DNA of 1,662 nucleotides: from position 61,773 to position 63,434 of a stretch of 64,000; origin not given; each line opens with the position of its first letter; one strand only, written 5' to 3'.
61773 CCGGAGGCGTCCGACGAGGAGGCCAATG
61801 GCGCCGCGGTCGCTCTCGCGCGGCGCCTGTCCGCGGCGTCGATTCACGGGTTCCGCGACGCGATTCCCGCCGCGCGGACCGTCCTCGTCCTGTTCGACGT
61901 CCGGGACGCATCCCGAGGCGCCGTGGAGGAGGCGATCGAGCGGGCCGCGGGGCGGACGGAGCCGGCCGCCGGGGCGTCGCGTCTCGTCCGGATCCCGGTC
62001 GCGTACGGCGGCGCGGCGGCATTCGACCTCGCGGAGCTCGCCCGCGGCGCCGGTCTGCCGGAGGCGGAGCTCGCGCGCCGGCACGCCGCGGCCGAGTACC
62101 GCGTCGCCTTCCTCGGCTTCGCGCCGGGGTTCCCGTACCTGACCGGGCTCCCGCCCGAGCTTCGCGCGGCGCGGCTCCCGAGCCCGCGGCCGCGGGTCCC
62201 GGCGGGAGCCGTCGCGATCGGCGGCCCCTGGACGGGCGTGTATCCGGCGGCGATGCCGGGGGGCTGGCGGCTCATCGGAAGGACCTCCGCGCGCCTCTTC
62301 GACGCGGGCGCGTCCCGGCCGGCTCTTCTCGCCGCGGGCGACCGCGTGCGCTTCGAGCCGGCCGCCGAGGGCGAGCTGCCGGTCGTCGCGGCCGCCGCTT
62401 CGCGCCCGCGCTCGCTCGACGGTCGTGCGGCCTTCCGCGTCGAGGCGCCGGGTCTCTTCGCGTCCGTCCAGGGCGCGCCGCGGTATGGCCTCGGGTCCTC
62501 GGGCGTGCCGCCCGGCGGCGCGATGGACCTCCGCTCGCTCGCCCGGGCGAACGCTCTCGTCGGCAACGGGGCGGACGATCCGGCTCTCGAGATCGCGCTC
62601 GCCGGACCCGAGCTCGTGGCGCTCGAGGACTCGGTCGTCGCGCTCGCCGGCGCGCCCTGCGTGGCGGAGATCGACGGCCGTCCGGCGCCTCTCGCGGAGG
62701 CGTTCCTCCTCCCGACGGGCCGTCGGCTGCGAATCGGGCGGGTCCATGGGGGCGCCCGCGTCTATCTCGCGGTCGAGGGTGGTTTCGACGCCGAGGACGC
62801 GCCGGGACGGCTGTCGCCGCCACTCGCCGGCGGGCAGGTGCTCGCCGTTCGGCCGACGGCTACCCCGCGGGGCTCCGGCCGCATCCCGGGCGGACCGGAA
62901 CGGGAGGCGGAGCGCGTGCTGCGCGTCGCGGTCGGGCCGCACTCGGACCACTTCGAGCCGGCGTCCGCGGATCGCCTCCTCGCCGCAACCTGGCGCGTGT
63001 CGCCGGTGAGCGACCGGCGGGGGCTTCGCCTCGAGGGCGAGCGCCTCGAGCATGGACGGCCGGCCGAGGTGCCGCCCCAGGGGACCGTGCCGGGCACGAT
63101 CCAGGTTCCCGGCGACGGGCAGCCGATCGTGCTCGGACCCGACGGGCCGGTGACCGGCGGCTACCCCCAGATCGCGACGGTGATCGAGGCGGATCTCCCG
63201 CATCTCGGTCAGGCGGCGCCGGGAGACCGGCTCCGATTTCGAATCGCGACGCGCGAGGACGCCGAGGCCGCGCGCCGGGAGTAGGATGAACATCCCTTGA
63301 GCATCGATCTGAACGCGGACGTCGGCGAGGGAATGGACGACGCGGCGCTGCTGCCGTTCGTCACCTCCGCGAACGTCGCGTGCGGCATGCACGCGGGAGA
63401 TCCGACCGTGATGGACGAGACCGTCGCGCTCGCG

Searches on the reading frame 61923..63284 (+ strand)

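Call 34: search_protein_families(library=pfam, proteins=[window:61923-63284:+], max_evalue=0.0001)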
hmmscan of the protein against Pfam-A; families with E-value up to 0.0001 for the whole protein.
window:61923-63284:+ (453 aa): 2 families
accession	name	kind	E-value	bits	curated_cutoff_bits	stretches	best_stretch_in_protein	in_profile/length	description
PF02626.20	CT_A_B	-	2.7e-73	247.3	25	1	194-440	2-260/261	Carboxyltransferase domain, subdomain A and B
PF02682.21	CT_C_D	-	1.9e-49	168.5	22.1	1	11-136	77-202/202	Carboxyltransferase domain, subdomain C and D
